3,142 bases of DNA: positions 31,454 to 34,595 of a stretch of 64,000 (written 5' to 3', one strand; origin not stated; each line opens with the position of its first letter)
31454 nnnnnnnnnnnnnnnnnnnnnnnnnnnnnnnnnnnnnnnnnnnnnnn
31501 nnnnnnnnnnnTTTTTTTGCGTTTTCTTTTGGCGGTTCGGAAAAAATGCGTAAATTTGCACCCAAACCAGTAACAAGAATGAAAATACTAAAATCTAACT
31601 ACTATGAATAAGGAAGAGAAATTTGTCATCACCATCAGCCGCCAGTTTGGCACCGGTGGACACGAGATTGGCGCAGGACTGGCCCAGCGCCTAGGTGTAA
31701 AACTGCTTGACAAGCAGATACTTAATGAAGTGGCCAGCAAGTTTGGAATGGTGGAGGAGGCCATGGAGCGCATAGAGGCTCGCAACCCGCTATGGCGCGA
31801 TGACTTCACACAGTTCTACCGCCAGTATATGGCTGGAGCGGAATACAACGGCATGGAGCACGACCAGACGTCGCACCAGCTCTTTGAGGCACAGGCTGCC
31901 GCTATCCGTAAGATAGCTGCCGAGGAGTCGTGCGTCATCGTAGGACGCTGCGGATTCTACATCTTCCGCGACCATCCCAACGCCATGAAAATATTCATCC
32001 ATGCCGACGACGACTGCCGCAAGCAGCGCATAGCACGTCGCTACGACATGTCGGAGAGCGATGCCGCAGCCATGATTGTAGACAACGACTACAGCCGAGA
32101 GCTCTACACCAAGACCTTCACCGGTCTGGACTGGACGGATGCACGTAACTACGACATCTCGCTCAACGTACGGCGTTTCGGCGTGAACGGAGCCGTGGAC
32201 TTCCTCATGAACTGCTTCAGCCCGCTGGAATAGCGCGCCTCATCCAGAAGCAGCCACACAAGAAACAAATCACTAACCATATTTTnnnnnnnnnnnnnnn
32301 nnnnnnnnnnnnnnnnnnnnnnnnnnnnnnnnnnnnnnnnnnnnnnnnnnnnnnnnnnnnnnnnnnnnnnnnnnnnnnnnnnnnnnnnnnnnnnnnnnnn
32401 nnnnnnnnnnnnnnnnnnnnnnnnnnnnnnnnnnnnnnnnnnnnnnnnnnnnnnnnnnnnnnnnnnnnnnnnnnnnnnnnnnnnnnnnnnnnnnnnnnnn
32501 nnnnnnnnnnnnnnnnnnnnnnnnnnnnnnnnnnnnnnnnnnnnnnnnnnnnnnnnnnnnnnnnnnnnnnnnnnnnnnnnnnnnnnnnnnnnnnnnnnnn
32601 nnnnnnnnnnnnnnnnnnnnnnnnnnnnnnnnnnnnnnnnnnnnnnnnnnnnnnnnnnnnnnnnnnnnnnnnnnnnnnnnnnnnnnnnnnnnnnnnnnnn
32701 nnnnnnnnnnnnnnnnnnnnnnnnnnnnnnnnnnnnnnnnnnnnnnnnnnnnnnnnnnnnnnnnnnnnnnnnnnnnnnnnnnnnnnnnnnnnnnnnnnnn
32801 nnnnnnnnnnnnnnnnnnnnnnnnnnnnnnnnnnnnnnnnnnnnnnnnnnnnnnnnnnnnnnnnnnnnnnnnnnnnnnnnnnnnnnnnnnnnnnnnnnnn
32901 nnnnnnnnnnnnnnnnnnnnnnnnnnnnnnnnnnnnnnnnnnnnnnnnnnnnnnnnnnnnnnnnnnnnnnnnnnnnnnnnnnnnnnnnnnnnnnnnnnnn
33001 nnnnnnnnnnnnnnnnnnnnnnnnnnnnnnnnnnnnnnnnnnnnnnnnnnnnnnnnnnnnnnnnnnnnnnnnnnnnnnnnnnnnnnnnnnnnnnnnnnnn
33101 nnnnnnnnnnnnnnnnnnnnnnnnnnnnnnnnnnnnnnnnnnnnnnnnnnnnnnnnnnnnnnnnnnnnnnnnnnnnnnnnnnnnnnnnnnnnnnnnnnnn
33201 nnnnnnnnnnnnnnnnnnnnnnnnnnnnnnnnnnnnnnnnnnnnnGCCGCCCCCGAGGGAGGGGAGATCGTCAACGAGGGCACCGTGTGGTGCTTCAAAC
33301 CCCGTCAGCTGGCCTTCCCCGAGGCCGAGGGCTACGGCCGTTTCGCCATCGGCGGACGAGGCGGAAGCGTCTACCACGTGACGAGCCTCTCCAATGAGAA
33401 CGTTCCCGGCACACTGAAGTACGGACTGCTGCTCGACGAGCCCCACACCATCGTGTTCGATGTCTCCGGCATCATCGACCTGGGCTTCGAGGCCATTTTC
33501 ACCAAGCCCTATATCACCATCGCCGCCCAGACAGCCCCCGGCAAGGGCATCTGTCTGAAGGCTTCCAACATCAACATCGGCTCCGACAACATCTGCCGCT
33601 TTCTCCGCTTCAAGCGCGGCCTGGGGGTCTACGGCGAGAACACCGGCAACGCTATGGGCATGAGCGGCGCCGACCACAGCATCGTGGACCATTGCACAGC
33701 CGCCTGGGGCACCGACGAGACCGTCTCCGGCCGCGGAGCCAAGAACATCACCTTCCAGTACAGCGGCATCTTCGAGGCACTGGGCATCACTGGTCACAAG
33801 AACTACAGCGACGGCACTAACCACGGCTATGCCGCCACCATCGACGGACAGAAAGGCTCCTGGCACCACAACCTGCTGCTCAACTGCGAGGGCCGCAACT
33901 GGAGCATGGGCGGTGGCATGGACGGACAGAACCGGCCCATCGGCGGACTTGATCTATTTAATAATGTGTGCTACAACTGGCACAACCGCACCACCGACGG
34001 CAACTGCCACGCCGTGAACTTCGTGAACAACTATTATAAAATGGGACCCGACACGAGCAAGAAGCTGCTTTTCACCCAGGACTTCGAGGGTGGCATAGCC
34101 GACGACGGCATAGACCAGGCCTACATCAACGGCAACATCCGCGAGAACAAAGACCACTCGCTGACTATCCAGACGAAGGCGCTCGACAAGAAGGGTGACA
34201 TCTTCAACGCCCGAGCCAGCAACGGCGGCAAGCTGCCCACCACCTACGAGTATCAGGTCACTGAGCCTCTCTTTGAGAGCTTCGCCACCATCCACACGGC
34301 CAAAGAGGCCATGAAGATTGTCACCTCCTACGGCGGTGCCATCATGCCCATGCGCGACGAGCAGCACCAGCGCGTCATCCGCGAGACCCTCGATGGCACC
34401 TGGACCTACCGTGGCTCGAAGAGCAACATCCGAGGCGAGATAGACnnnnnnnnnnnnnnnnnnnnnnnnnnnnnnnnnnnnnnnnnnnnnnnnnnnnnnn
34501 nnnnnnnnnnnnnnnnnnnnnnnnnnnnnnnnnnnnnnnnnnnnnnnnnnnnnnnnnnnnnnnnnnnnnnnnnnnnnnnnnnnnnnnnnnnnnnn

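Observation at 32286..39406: Cluster of dockerin-terminated pectin and starch proteins: an amylosome/pectinosome-like cargo set in a Bacteroidota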

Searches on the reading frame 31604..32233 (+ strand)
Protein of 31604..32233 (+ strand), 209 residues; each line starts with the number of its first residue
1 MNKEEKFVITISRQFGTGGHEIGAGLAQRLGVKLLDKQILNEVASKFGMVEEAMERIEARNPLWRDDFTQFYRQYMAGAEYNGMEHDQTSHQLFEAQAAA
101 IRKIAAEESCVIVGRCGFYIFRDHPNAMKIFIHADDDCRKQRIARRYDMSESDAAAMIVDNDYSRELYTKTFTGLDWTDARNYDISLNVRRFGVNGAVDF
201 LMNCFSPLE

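Call 25: search_protein_families(library=pfam, proteins=[window:31604-32233:+], max_evalue=0.001)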
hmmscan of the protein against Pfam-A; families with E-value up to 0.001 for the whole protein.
window:31604-32233:+ (209 aa): 1 family
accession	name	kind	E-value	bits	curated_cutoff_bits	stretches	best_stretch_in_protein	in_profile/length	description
PF13189.12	Cytidylate_kin2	-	4.5e-52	177.2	28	1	8-189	1-174/176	Cytidylate kinase-like family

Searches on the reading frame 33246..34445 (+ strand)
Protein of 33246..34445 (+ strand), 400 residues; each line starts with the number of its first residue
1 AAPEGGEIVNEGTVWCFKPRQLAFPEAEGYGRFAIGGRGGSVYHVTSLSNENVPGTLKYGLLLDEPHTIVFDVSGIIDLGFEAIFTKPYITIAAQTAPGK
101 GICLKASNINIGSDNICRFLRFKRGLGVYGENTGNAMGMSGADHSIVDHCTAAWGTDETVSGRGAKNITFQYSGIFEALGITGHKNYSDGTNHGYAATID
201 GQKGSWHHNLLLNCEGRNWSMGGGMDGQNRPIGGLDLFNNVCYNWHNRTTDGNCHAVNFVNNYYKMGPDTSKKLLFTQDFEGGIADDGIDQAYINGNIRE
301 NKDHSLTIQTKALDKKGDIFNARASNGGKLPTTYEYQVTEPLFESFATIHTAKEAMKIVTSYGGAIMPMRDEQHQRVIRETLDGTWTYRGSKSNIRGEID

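Call 109: search_solved_structures(query=window:33246-34445:+, max_evalue=0.01, show_alignments=2)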
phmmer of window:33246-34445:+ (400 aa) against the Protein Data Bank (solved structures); distinct sequences matched with E-value up to 0.01: 2.
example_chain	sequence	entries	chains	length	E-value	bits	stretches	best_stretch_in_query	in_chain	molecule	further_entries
9buj_A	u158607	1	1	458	6.4e-33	117.4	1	11-299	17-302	Pectate lyase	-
1pxz_A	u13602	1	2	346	0.0011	21.1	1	27-121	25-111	Major pollen allergen Jun a 1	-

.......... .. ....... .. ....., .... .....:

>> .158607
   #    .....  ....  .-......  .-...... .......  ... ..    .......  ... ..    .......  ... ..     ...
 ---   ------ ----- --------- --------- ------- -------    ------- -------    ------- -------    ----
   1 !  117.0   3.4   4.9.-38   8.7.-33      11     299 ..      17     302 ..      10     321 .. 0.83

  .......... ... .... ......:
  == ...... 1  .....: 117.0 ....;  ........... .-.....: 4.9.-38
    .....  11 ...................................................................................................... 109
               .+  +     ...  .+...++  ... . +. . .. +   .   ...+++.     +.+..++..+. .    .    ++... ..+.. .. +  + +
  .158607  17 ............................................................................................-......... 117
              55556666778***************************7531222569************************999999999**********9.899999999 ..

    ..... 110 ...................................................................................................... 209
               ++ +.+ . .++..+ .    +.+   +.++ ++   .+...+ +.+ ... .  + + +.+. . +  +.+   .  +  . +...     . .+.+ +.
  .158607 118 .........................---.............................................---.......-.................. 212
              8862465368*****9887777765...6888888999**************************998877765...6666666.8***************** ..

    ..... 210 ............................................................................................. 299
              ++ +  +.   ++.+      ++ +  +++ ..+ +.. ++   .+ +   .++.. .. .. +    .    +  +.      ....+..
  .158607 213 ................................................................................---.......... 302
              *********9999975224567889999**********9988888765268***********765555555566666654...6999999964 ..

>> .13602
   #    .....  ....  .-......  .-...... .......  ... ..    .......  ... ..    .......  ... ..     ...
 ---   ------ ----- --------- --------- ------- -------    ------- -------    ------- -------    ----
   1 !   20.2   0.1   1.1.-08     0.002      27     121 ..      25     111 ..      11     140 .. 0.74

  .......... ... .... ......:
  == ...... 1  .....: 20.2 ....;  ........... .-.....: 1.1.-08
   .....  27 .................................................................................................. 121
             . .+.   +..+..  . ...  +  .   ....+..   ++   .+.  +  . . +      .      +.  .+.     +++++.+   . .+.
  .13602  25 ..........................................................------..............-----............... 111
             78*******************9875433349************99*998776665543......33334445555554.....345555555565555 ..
